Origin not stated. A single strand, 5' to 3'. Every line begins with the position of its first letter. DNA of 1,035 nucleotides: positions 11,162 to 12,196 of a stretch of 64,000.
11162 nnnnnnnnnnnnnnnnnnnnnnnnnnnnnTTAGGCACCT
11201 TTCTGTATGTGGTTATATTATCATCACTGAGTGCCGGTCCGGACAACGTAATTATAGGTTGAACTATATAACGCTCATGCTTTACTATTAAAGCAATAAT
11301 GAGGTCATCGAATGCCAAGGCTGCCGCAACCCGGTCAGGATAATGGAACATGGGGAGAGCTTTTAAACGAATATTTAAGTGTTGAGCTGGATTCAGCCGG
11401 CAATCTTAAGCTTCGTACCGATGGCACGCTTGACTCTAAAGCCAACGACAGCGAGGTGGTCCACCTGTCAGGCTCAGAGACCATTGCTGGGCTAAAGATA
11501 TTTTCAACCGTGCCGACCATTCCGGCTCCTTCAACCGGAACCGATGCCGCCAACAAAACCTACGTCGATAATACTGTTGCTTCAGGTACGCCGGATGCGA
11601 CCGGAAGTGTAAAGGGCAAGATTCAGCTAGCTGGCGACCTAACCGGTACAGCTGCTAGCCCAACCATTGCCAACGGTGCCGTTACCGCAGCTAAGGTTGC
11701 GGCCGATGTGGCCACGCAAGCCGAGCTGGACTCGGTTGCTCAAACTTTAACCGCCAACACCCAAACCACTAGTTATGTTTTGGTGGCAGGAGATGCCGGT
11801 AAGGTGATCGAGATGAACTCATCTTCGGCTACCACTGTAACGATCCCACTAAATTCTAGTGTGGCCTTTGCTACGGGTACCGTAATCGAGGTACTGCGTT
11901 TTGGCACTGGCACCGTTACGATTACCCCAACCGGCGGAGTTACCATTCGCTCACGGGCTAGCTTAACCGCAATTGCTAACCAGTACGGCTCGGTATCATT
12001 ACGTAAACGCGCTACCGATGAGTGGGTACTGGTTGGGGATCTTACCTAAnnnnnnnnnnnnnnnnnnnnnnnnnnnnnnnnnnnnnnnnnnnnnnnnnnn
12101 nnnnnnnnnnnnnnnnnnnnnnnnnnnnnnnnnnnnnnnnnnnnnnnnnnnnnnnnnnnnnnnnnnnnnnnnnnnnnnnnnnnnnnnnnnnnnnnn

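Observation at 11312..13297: Tail-fibre-like protein and SGNH esterase are one reading frame split by a single TAA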

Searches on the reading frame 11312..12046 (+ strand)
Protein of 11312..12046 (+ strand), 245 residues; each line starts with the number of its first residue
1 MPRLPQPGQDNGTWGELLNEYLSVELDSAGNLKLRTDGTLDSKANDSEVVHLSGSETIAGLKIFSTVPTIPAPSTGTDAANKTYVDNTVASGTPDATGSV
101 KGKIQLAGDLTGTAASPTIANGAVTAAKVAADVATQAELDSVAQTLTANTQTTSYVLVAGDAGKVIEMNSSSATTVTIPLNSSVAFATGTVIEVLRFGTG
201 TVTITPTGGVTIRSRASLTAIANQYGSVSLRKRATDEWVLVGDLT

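Call 3: search_protein_families(library=pfam, proteins=[window:11312-12046:+], max_evalue=0.1)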
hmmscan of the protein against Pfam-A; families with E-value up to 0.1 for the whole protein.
window:11312-12046:+ (245 aa): 2 families
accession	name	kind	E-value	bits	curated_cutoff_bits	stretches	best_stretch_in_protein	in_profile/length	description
PF19264.4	DUF5907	-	6.7e-13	49.1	27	1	94-150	1-56/80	Repeat of unknown function (DUF5907)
PF18338.7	BppL_N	-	0.00039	20.3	25.8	1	48-69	4-25/25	Lower baseplate protein N-terminal domain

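Call 4: search_protein_families(library=phrogs, proteins=[window:11312-12046:+], max_evalue=0.1)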
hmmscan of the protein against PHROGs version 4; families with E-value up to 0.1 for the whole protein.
window:11312-12046:+ (245 aa): 9 families
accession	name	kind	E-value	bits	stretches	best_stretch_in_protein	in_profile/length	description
phrog_8780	-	tail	3.5e-32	112.5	2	119-244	625-755/755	minor tail protein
phrog_18179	-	head and packaging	4.7e-17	63.4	1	72-245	320-481/482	virion structural protein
phrog_21978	-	unknown function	1.2e-16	62.3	1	139-244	117-217/220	-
phrog_21510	-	unknown function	9.4e-16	58.6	1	115-245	422-554/555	-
phrog_33012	-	unknown function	2.7e-06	26.1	1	130-232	1254-1349/1364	-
phrog_16053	-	tail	3e-06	28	1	132-244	43-150/310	tail fiber protein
phrog_20194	-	unknown function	4.4e-06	26.9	1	148-240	293-382/495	-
phrog_38418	-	unknown function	5.9e-05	23.1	1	43-116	40-117/472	-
phrog_10512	-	head and packaging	0.002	18.4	1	41-66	330-355/444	virion structural protein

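Call 18: find_homologous_proteins(query=window:11312-12046:+)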
Query window:11312-12046:+ (245 aa): 675 proteins with E <= 0.001 among 5879 candidates; the best 120 are listed.
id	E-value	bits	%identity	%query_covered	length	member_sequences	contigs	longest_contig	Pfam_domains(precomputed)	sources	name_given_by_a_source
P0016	1.4e-145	501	100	100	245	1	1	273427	PF19264.5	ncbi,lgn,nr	ncbi:hypothetical protein EPO04_01250 [Patescibacteria group bacterium]|nr:MAG: hypothetical protein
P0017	9.1e-69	250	37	100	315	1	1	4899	PF19264.5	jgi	jgi:uncharacterized protein DUF5907/baseplate protein BppL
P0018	6.1e-58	214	80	52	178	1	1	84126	-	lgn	-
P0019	1.6e-57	213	54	100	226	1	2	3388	-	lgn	-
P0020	5.1e-56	208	56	49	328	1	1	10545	PF19264.5,PF18338.8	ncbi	-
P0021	7.7e-55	204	54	99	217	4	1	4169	-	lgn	-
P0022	3.9e-52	195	46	62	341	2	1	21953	PF19264.5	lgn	-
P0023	1.9e-51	193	48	99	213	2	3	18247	-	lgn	-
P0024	3.4e-51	192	72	44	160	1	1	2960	-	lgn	-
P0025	8.9e-51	191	70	45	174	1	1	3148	-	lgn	-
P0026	1.1e-49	187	58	43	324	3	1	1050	-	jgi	jgi:hypothetical protein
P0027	5.7e-49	185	55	71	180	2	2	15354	-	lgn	-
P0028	3.8e-48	182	50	48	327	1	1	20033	PF19264.5,PF18338.8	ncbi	-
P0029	1.2e-47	181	40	100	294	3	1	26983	-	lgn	-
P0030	2.8e-47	180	41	99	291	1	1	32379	PF19264.5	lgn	-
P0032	2.2e-46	177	66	53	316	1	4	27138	PF19264.5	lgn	-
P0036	1.9e-44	170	63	53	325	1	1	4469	PF19264.5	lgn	-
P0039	9.2e-43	165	47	53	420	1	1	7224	PF19264.5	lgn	-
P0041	3.5e-42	163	51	68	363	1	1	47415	PF19264.5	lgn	-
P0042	6.5e-41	159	62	55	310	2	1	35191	PF19264.5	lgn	-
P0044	3.6e-40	156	61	53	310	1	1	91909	PF19264.5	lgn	-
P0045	3.7e-40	156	43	100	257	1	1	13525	PF19264.5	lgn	-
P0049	1.3e-37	148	57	57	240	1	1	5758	PF19264.5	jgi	-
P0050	1.3e-37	148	55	60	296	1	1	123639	PF19264.5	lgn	-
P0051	1.5e-37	148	57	57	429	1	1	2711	PF19264.5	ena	-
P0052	4.5e-37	146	54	58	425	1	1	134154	PF19264.5,PF18338.8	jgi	jgi:hypothetical protein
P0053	1.1e-36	145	52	66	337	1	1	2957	PF19264.5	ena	-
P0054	1.4e-36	145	55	58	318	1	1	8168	PF19264.5,PF26209.2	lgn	-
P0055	1.5e-36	144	66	48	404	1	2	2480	PF19264.5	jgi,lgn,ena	-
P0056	2.8e-36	144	60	49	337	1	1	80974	PF19264.5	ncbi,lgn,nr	ncbi:MAG TPA: hypothetical protein VFT16_05095 [Candidatus Saccharimonadales bacterium]|nr:hypotheti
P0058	8.1e-36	142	42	84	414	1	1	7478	PF19264.5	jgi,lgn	-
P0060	4.4e-35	140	57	55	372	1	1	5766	PF19264.5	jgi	-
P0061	9.4e-35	139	57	53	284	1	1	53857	PF19264.5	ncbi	ncbi:MAG TPA: hypothetical protein VF466_00285 [Candidatus Saccharimonadales bacterium]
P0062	1.1e-34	138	46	49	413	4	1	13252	PF19264.5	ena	-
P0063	1.5e-34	138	46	48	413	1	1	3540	PF19264.5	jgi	-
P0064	1.8e-34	138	46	48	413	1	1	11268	PF19264.5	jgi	jgi:hypothetical protein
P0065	2.3e-34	137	46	48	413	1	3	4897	PF19264.5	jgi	jgi:hypothetical protein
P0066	2.8e-34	137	45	55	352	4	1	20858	PF19264.5,PF18338.8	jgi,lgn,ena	-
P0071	7.6e-34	136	59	49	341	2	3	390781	PF19264.5,PF26209.2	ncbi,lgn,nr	ncbi:MAG TPA: hypothetical protein VLG11_01100 [Candidatus Saccharimonadales bacterium]|nr:hypotheti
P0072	9.6e-34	135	54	57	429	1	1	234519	PF19264.5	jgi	jgi:hypothetical protein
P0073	1.2e-33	135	52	61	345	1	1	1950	PF19264.5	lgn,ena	-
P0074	1.4e-33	135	53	58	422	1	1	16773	PF19264.5,PF18338.8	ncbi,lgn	-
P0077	3.2e-33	134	55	33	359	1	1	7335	PF19264.5,PF18338.8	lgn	-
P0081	5.3e-33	133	58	57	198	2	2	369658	PF19264.5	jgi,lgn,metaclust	metaclust:\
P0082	6.5e-33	133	46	73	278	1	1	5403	PF19264.5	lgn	-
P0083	7.4e-33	132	54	49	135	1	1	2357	PF19264.5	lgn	-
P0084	7.8e-33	132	55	59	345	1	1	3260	PF19264.5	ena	-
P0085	9.5e-33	132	45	76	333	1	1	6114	PF19264.5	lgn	-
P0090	2.7e-32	131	52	59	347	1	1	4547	PF19264.5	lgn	-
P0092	4.6e-32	130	56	57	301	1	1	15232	PF19264.5,PF26209.2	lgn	-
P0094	5.3e-32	130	54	57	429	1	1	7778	PF19264.5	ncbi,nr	ncbi:MAG TPA: hypothetical protein VLH38_05665 [Patescibacteria group bacterium]|nr:hypothetical pro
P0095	5.5e-32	130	48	57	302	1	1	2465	PF19264.5,PF18338.8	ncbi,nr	ncbi:MAG TPA: hypothetical protein VMR98_01390, partial [Candidatus Polarisedimenticolaceae bacteriu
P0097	6.3e-32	129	58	49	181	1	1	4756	PF19264.5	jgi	-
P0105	1.9e-31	128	54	57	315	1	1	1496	PF19264.5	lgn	-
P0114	5.8e-31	126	56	53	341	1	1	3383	PF19264.5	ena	-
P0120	1.1e-30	125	52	58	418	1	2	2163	PF19264.5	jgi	jgi:hypothetical protein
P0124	2.1e-30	124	51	57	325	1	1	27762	PF19264.5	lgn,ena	-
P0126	2.3e-30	124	55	55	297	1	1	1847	PF19264.5,PF26209.2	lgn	-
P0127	2.6e-30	124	50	49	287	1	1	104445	PF19264.5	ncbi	-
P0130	3.0e-30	124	60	49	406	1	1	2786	PF19264.5,PF26209.2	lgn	-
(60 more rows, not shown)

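Call 21: search_dna_similar(query=window:11312-12046:+, collection=phages, mode=protein, max_rows=20)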
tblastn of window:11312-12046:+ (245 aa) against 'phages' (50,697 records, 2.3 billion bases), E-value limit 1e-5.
Records with a match: 227; places in all: 227; records where one place covers at least 80% of the query: 0.
Best place of each record, by identity: <60% 227.
By first word of the organism name: Gordonia 222; PinkBerry-associated 1; Actinomycetia 1; Alphaproteobacteria 1; Variovorax 1; Shewanella 1.
By host as written in the record: Gordonia terrae 3612 187; Gordonia rubripertincta NRRL B-16540 14; Gordonia terrae CAG3 10; - 5; Gordonia rubripertincta NRRL B-16540 SEA 4; Gordonia rubripertincta Grub38 2; Gordonia terrae ATCC 3612 1; Actinomycetia bacterium 1; and 3 more.
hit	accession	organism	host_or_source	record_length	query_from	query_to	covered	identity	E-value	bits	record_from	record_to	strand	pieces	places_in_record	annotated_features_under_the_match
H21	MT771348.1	Gordonia phage BiteSize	Gordonia terrae 3612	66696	143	240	40%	57.1%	5e-17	86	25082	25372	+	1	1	27: minor tail protein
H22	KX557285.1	Gordonia phage Terapin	Gordonia terrae 3612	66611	143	240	40%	57.1%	5e-17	86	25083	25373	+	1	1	28: minor tail protein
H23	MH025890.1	Gordonia phage Djokovic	Gordonia terrae 3612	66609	143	240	40%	57.1%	5e-17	86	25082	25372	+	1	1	27: minor tail protein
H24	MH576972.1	Gordonia phage Beyoncage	Gordonia terrae 3612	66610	143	240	40%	57.1%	5e-17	86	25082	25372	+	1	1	27: minor tail protein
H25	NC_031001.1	Gordonia phage Terapin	Gordonia terrae 3612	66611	143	240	40%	57.1%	5e-17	86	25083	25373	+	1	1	28: tail protein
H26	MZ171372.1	Gordonia phage Madi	Gordonia terrae 3612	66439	143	240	40%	56.1%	7e-17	85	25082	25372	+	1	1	27: minor tail protein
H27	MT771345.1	Gordonia phage Sienna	Gordonia terrae 3612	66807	143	240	40%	56.1%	3e-16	83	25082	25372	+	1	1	27: minor tail protein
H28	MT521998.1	Gordonia phage Jambalaya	Gordonia terrae 3612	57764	143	244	42%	52.0%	7e-15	79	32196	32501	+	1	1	35: minor tail protein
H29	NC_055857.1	Gordonia phage Jambalaya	Gordonia terrae 3612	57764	143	244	42%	52.0%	7e-15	79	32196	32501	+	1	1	35: minor tail protein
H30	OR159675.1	Gordonia phage Savbucketdawg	Gordonia terrae 3612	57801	143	244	42%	52.0%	7e-15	79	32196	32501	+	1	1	35: minor tail protein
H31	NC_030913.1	Gordonia phage Wizard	Gordonia terrae 3612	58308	143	244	42%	52.0%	7e-15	79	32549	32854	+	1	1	35: minor tail protein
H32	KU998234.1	Gordonia phage Wizard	Gordonia terrae 3612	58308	143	244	42%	52.0%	7e-15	79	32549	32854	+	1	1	35: minor tail protein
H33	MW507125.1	Gordonia phage Phlop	Gordonia terrae 3612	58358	143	244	42%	52.0%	7e-15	79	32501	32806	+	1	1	35: minor tail protein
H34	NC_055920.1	Gordonia phage Phlop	Gordonia terrae 3612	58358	143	244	42%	52.0%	7e-15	79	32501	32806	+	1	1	35: minor tail protein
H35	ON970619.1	Gordonia phage PullumCavea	Gordonia terrae 3612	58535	143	244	42%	52.0%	7e-15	79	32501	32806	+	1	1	35: minor tail protein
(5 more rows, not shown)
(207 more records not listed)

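Call 24: get_annotated_region(hit=H21, flank=6000)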
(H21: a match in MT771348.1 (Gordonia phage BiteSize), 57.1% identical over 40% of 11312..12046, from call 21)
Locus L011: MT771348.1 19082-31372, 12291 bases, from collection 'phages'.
description: Gordonia phage BiteSize, complete genome.
organism: Gordonia phage BiteSize (NCBI taxid 2759394)
taxonomy: Viruses; Duplodnaviria; Heunggongvirae; Uroviricota; Caudoviricetes; Terapinvirus; Terapinvirus terapin
host: Gordonia terrae 3612; source: soil; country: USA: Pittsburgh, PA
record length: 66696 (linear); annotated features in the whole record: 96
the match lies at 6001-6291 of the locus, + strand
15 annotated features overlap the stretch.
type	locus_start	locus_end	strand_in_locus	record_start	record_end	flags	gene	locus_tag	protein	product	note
CDS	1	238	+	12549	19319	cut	22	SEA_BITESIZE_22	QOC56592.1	tape measure protein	-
CDS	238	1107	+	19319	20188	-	23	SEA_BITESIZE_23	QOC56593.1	minor tail protein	-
CDS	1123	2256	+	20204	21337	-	24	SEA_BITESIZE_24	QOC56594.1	minor tail protein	-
CDS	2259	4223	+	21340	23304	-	25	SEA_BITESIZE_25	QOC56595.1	minor tail protein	-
CDS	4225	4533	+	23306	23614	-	26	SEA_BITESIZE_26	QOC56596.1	hypothetical protein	-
CDS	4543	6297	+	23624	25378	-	27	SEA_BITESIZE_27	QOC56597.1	minor tail protein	-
CDS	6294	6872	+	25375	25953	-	28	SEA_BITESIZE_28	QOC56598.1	hypothetical protein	-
CDS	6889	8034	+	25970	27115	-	29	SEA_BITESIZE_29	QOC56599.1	lysin A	-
CDS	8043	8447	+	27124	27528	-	30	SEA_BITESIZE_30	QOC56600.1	holin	-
CDS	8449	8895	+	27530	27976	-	31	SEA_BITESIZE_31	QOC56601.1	membrane protein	-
CDS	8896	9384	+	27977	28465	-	32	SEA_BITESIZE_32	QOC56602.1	membrane protein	-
CDS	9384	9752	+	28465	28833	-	33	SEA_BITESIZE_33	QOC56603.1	membrane protein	-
CDS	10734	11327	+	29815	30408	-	34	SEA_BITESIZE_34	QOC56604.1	hypothetical protein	-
CDS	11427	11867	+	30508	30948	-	35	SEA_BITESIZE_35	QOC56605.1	hypothetical protein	-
CDS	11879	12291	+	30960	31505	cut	36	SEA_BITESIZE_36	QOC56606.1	hypothetical protein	-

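Call 31: find_related_loci(query=A3, collection=genome_contigs, flank=3000)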
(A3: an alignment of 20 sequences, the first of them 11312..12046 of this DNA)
Query A3 (245 aa) in genome_contigs; peptide patterns used: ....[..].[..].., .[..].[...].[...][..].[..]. (x = any residue, [..] = any of these).
167 stretches matched a pattern; 138 encode a relative of the query (tblastn E <= 1e-3); the best 80 are kept; 80 distinct loci.
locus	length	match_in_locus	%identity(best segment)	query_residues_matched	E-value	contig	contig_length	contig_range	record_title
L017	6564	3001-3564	39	1-244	8e-49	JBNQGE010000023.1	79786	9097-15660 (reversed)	MAG: Candidatus Saccharibacteria bacterium isolate Bin_28 c_000000000029, whole genome shotgun sequence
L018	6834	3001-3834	42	1-245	9e-48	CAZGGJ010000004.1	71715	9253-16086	MAG TPA_asm: uncultured Candidatus Saccharibacteria bacterium isolate SRP342105_co1_294 genome assembly, contig: NODE_45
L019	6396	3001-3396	58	1-134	2e-44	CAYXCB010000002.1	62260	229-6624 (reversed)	MAG TPA_asm: uncultured Candidatus Saccharibacteria bacterium isolate SRP136066_co1_114 genome assembly, contig: NODE_28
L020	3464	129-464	62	134-245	1e-37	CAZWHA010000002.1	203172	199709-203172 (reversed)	MAG TPA_asm: uncultured Candidatus Saccharibacteria bacterium isolate SRP342105_co1_349 genome assembly, contig: NODE_61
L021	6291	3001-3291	68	149-245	7e-37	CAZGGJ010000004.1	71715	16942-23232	MAG TPA_asm: uncultured Candidatus Saccharibacteria bacterium isolate SRP342105_co1_294 genome assembly, contig: NODE_45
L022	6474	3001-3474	51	1-244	3e-32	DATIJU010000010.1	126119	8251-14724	MAG TPA_asm: Bacillota bacterium isolate SMAG_U15699 k141_580807, whole genome shotgun sequence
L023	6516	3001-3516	50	1-244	2e-31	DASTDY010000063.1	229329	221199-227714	MAG TPA_asm: Candidatus Saccharimonadales bacterium isolate SMAG_U833 k141_1527661, whole genome shotgun sequence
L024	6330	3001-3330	58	136-244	8e-32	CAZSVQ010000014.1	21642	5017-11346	MAG TPA_asm: uncultured Candidatus Saccharibacteria bacterium isolate SRP286056_co1_90 genome assembly, contig: NODE_284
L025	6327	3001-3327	57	138-244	6e-31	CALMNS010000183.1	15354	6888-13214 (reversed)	MAG TPA_asm: uncultured Solirubrobacter sp. isolate SRR12240181_bin.11_CONCOCT_v1.1_MAG genome assembly, contig: NODE_58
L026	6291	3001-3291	55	149-244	8e-30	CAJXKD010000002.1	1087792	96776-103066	MAG TPA_asm: uncultured Rhodospirillales bacterium isolate SRR6201692_bin.10_MetaBAT_v2.12.1_MAG genome assembly, contig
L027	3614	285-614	55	136-244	2e-29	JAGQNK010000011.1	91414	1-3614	MAG: Candidatus Saccharibacteria bacterium isolate HKST-UBA66 2008_27362, whole genome shotgun sequence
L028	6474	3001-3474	52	1-244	8e-29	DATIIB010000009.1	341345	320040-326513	MAG TPA_asm: Candidatus Saccharimonadales bacterium isolate SMAG_U15653 k141_561998, whole genome shotgun sequence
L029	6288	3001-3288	60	149-245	7e-29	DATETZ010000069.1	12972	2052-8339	MAG TPA_asm: Hyphomicrobiaceae bacterium isolate SMAG_U8328 k141_2172249, whole genome shotgun sequence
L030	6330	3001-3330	55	131-244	1e-28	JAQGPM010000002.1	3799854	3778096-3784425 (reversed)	Microbacterium humicola strain W4 contig_2, whole genome shotgun sequence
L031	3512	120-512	50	114-244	1e-28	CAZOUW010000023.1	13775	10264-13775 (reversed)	MAG TPA_asm: uncultured Candidatus Saccharibacteria bacterium isolate SRP133034_co1_52 genome assembly, contig: NODE_408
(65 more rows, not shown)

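Call 51: search_solved_structures(query=A3, max_evalue=0.1)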
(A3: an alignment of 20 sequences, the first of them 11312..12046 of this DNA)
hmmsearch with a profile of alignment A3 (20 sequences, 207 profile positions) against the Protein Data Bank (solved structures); distinct sequences matched with E-value up to 0.1: 0.
